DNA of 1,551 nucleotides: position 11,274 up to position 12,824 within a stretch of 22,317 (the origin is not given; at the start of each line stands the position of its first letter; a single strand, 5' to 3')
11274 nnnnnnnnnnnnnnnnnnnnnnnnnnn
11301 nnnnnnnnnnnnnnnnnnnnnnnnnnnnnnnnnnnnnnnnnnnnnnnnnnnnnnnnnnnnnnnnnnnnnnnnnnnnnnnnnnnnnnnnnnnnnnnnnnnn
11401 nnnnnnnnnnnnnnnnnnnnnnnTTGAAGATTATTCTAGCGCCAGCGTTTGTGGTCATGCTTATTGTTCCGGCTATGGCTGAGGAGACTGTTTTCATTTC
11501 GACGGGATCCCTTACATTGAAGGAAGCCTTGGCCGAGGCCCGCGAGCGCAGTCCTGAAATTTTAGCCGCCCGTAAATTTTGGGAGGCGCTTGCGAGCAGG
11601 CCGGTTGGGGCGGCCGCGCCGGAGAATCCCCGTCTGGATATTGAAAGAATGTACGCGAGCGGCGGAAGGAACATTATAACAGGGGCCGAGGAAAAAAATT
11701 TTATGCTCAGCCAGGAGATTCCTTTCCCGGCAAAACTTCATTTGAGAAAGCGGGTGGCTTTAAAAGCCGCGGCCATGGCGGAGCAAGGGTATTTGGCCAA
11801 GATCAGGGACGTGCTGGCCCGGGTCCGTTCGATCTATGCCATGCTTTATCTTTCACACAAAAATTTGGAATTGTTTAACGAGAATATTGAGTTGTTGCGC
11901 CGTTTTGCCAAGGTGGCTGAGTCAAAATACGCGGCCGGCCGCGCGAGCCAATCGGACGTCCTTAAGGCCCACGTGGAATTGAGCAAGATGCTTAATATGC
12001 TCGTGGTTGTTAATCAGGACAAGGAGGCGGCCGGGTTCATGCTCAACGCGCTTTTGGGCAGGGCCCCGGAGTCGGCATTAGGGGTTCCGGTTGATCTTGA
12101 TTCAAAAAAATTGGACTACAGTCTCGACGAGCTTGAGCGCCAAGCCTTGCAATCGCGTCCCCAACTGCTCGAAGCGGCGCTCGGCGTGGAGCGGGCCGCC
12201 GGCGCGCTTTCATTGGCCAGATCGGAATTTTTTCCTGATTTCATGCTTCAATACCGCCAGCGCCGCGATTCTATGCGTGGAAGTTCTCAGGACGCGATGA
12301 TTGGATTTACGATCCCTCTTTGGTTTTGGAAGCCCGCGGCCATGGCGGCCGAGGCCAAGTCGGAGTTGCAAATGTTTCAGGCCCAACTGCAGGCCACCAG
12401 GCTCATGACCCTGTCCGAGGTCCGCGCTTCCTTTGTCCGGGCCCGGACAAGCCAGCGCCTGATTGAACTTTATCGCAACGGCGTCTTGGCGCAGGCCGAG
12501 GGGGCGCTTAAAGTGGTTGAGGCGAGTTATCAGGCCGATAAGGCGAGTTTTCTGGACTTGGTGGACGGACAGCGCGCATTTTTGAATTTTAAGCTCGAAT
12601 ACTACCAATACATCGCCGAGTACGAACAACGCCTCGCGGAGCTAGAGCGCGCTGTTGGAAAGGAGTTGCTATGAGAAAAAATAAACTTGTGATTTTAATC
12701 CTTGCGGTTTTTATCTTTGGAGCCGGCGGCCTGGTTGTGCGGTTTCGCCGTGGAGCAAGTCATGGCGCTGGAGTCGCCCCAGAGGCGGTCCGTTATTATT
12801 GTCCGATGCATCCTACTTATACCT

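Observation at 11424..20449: Cus-type copper/silver efflux operon with a four-gene accessory tail (beta-barrel, His-rich anchored protein, metal-binding mini-protein, small membrane protein)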

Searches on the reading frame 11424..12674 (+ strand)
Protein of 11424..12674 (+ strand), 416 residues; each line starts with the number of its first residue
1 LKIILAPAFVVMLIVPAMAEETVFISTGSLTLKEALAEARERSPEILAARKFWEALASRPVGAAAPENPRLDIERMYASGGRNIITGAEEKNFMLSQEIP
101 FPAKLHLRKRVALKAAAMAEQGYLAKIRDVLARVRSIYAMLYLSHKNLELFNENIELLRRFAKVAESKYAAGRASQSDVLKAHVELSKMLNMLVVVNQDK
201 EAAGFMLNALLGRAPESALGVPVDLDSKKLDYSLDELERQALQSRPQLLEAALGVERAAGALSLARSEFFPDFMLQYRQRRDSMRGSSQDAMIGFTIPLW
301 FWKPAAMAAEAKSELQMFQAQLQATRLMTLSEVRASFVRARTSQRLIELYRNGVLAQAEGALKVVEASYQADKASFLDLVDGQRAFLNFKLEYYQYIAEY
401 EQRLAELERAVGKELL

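Call 4: search_protein_families(library=pfam, proteins=[window:11424-12674:+], max_evalue=0.1)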
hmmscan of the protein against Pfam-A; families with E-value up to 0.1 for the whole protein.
window:11424-12674:+ (416 aa): 1 family
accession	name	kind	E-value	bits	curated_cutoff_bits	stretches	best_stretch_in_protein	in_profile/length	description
PF02321.23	OEP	-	1.8e-42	145.7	22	2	234-412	1-187/187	Outer membrane efflux protein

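Call 5: search_protein_families(library=ncbifam, proteins=[window:11424-12674:+], max_evalue=0.1)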
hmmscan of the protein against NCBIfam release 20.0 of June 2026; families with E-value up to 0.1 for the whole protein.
window:11424-12674:+ (416 aa): 5 families
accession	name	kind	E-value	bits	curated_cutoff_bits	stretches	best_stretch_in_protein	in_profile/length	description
TIGR01844.1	type_I_sec_TolC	subfamily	2.8e-25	89.2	225.15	1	29-412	2-398/414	TolC family outer membrane protein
TIGR01845.1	outer_NodT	subfamily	4.2e-13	48.9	210.05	1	119-412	157-458/460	efflux transporter outer membrane subunit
NF045679.1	DiMtlExpIhpA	equivalog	4.9e-09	35.4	650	1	10-413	14-414/424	divalent metal ion exporter subunit IhpA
NF007002.0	PRK09465.1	equivalog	1.9e-05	23.4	495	1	37-394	31-406/460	outer membrane channel protein TolC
NF007347.1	PRK09837.1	subfamily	0.066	12.1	598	0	215-277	254-313/461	Cu(I)/Ag(I) efflux RND transporter outer membrane protein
